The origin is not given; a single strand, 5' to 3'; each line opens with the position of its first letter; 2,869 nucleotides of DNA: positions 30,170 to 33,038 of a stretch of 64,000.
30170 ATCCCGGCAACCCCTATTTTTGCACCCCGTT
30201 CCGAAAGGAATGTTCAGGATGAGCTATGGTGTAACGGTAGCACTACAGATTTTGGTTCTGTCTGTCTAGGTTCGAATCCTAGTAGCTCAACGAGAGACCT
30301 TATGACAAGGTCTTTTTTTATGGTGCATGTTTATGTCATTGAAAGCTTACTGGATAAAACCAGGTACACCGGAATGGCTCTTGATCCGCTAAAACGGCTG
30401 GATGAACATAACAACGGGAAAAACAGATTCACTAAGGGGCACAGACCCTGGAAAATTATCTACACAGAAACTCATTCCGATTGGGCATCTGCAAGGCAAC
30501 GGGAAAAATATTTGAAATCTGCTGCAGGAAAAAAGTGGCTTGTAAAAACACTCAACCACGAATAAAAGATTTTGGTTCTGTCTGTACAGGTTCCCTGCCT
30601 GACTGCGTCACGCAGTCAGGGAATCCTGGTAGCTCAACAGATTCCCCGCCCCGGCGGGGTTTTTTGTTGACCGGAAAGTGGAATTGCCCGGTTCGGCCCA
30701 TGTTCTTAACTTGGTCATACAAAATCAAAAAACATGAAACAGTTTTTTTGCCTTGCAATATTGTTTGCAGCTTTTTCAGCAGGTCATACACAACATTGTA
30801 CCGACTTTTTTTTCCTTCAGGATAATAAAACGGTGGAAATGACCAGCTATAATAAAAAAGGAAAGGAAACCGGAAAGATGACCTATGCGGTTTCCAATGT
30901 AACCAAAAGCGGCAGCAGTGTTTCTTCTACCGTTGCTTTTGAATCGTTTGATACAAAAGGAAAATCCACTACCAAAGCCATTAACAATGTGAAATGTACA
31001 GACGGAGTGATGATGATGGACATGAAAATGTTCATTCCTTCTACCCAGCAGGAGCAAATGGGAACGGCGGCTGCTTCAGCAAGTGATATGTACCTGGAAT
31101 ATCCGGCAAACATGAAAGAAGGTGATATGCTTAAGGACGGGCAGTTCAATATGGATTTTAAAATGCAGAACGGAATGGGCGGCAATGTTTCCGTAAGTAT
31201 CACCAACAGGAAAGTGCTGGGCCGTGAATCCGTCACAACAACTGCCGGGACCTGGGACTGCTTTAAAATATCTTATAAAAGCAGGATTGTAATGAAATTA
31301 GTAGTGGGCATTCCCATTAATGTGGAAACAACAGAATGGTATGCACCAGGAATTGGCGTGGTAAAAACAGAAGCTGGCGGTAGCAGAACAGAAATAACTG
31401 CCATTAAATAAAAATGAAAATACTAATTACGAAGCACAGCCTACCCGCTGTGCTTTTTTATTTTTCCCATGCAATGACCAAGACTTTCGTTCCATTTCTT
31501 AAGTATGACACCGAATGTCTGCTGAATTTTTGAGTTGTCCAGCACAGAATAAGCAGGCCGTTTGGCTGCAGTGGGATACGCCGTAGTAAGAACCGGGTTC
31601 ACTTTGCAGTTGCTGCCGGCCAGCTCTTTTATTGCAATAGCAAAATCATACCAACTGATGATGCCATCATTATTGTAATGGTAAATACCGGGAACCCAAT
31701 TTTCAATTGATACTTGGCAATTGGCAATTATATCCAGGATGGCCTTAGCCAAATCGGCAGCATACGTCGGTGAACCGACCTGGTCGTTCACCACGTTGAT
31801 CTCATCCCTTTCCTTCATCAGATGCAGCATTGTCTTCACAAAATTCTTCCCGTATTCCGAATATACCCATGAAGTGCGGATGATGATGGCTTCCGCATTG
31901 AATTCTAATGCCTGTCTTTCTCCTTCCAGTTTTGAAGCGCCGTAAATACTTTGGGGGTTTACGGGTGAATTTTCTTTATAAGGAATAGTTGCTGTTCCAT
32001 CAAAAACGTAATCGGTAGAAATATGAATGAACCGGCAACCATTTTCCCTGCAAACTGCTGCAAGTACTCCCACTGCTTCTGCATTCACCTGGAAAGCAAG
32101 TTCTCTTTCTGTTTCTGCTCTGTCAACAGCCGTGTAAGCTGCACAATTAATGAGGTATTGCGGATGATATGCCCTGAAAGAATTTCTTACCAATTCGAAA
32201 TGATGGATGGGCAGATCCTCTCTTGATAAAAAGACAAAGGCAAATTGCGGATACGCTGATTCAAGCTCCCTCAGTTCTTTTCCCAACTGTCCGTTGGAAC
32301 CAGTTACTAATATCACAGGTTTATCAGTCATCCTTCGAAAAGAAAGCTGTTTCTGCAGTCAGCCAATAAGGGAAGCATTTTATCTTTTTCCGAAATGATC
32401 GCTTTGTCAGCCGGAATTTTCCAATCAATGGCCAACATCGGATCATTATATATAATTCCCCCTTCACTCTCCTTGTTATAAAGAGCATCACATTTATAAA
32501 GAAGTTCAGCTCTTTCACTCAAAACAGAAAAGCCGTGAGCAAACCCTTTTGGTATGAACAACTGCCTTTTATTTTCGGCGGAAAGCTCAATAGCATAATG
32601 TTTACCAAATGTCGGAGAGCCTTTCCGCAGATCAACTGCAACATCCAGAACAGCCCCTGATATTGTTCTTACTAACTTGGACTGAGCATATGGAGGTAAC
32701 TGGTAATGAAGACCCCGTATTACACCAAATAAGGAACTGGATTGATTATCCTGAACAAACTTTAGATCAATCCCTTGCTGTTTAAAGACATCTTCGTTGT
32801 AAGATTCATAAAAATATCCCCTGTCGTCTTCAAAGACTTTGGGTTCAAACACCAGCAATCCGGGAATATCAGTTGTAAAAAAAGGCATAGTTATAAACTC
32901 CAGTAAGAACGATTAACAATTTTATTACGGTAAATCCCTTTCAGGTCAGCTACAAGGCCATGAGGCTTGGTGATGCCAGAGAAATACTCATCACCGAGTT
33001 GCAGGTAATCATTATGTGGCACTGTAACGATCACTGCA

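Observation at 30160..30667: Single-ORF GIY-YIG cassette embedded in tRNA-Gln(UUG), bracketed by a duplicated tRNA 3' half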

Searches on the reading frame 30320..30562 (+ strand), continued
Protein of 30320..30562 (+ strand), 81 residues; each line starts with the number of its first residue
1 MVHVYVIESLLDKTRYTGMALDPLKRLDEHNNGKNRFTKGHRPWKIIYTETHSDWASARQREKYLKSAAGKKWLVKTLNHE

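Call 70: search_dna_similar(query=window:30320-30562:+, collection=phages, mode=protein, max_evalue=0.001, max_rows=25)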
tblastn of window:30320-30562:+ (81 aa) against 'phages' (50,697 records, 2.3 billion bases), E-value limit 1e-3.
Records with a match: 12; places in all: 12; records where one place covers at least 80% of the query: 11.
Best place of each record, by identity: <60% 12.
By first word of the organism name: Rhizobium 10; uncultured 1; Bacteriophage 1.
By host as written in the record: Rhizobium sp. N941 2; Rhizobium phaseoli INC1-2 2; - 2; R. phaseoli INC 1-2 1; R. phaseoli S20 1; R. etli NXC12 1; Rhizobium phaseoli T2_3 1; Rhizobium phaseoli T3_6 1; and 1 more.
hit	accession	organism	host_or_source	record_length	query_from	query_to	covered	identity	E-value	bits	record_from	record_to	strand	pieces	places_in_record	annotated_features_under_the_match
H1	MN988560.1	Rhizobium phage RHph_TM21B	R. phaseoli INC 1-2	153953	4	74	88%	41.7%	3e-8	54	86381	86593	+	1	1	GIY-YIG nuclease family protein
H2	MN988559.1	Rhizobium phage RHph_TM39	R. phaseoli S20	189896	4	74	88%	41.7%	3e-8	54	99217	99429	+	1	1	GIY-YIG nuclease family protein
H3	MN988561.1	Rhizobium phage RHph_TM61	R. etli NXC12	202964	4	74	88%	41.7%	3e-8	54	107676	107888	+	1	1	GIY-YIG nuclease family protein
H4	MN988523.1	Rhizobium phage RHph_TM2_3B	Rhizobium phaseoli T2_3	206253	4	74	88%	41.7%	3e-8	54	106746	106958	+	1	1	GIY-YIG nuclease family protein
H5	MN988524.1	Rhizobium phage RHph_TM3_3_6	Rhizobium phaseoli T3_6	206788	4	74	88%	41.7%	3e-8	54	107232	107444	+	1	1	GIY-YIG nuclease family protein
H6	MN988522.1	Rhizobium phage RHph_TM40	Rhizobium leg. CIAT894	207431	4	74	88%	41.7%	3e-8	54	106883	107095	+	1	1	GIY-YIG nuclease family protein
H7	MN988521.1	Rhizobium phage RHph_TM30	Rhizobium sp. N941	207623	4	74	88%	41.7%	3e-8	54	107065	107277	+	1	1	GIY-YIG nuclease family protein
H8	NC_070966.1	Rhizobium phage RHph_TM30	Rhizobium sp. N941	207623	4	74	88%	41.7%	3e-8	54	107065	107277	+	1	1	GIY-YIG nuclease family protein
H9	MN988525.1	Rhizobium phage RHph_Y65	Rhizobium phaseoli INC1-2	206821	4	74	88%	40.3%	9e-8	52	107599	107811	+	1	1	GIY-YIG nuclease family protein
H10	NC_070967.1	Rhizobium phage RHph_Y65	Rhizobium phaseoli INC1-2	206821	4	74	88%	40.3%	9e-8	52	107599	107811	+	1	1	GIY-YIG nuclease family protein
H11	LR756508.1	uncultured phage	metagenomic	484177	4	74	88%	33.3%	6e-5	44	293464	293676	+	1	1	record has no annotation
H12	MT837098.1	Bacteriophage sp.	human fecal samples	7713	3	66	79%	35.4%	7e-4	42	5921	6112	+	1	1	record has no annotation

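Call 71: get_annotated_region(hit=H7, flank=1500)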
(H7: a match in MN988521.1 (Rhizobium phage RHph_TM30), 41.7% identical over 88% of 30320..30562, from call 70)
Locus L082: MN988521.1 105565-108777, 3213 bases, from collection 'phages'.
description: Rhizobium phage RHph_TM30, complete genome.
organism: Rhizobium phage RHph_TM30 (NCBI taxid 2509764)
taxonomy: Viruses; Duplodnaviria; Heunggongvirae; Uroviricota; Caudoviricetes; Kleczkowskaviridae; Cuauhnahuacvirus; Cuauhnahuacvirus TM30
host: Rhizobium sp. N941; source: agricultural lands; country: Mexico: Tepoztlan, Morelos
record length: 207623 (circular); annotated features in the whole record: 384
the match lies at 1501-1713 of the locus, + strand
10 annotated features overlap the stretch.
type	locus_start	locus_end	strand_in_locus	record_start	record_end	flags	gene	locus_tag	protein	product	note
CDS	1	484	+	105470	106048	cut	-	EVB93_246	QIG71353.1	HNH endonuclease protein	GO_function: GO:0003676 - nucleic acid binding; GO_function: GO:0004519 - endonuclease activity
CDS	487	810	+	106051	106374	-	-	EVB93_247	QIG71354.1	hypothetical protein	-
CDS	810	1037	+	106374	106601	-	-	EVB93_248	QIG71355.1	hypothetical protein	-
CDS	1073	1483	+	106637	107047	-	-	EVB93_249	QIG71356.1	lysozyme-like protein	-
CDS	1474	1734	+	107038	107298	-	-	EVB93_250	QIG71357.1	GIY-YIG nuclease family protein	GO_component: GO:0005622 - intracellular; GO_function: GO:0004518 - nuclease activity; GO_process: GO:0006281 - DNA ...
CDS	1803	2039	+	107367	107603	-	-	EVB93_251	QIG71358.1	hypothetical protein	-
CDS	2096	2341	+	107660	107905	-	-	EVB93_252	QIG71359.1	hypothetical protein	-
CDS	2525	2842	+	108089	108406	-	-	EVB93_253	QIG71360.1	hypothetical protein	-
CDS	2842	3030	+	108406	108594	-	-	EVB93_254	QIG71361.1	hypothetical protein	-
CDS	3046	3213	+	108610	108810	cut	-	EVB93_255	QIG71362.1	hypothetical protein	-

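Call 72: get_annotated_region(hit=H11, flank=1500)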
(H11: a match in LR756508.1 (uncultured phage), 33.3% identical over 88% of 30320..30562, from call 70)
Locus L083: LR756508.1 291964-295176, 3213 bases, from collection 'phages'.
description: uncultured phage genome assembly, chromosome: 1.
organism: uncultured phage (NCBI taxid 278008)
taxonomy: Viruses; environmental samples
host: -; source: metagenomic; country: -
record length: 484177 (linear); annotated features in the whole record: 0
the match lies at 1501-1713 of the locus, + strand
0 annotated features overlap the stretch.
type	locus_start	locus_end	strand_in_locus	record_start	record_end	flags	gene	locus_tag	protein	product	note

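Call 81: find_related_loci(query=A1, collection=viral_contigs, flank=1500)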
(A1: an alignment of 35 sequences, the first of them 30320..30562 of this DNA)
Query A1 (81 aa) in viral_contigs; peptide patterns used: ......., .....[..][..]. (x = any residue, [..] = any of these).
55 stretches matched a pattern, but none encodes a relative of the query by tblastn (E <= 1e-3).

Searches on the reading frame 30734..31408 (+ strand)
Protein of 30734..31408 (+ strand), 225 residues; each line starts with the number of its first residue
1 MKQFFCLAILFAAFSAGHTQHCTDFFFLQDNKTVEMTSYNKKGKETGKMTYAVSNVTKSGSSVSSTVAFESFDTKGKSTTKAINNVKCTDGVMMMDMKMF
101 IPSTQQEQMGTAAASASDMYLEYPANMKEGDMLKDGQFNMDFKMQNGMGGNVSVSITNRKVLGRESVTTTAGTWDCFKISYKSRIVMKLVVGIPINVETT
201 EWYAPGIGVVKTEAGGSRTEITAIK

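Call 87: search_protein_families(library=pfam, proteins=[window:30734-31408:+], max_evalue=0.00001)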
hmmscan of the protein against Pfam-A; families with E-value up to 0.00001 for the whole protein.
window:30734-31408:+ (225 aa): 1 family
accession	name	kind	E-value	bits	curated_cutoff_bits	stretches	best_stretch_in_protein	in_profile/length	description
PF21347.3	DUF3108_like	-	3e-44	151.7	27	1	32-214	4-186/199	DUF3108-like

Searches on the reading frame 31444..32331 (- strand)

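Call 87: search_protein_families(library=pfam, proteins=[window:31444-32331:-], max_evalue=0.00001)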
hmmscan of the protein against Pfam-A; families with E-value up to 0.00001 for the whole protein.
window:31444-32331:- (296 aa): 4 families
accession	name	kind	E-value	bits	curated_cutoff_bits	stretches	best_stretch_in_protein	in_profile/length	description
PF04321.23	RmlD_sub_bind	-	2.1e-99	332.6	27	1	7-290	3-284/287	RmlD substrate binding domain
PF01370.27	Epimerase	-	7.3e-25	88.2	20.9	1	7-205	1-228/240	NAD dependent epimerase/dehydratase family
PF16363.11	GDP_Man_Dehyd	-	1.5e-14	54.6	27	1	43-165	62-193/332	GDP-mannose 4,6 dehydratase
PF02719.21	Polysacc_synt_2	-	5.4e-07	29.5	20.2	0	45-161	66-169/293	Polysaccharide biosynthesis protein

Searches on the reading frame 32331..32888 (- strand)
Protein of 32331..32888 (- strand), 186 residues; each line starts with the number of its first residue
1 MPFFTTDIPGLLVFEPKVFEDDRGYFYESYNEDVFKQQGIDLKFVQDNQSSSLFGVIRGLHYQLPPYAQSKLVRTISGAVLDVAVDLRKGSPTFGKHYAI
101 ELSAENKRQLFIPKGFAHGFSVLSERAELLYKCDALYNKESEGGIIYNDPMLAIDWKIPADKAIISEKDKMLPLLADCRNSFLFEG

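Call 87: search_protein_families(library=pfam, proteins=[window:32331-32888:-], max_evalue=0.00001)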
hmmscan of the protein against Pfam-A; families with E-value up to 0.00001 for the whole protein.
window:32331-32888:- (186 aa): 1 family
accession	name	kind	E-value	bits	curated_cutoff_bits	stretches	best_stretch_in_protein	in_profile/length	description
PF00908.23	dTDP_sugar_isom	-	6.5e-73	244.4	27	1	6-177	2-168/168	dTDP-4-dehydrorhamnose 3,5-epimerase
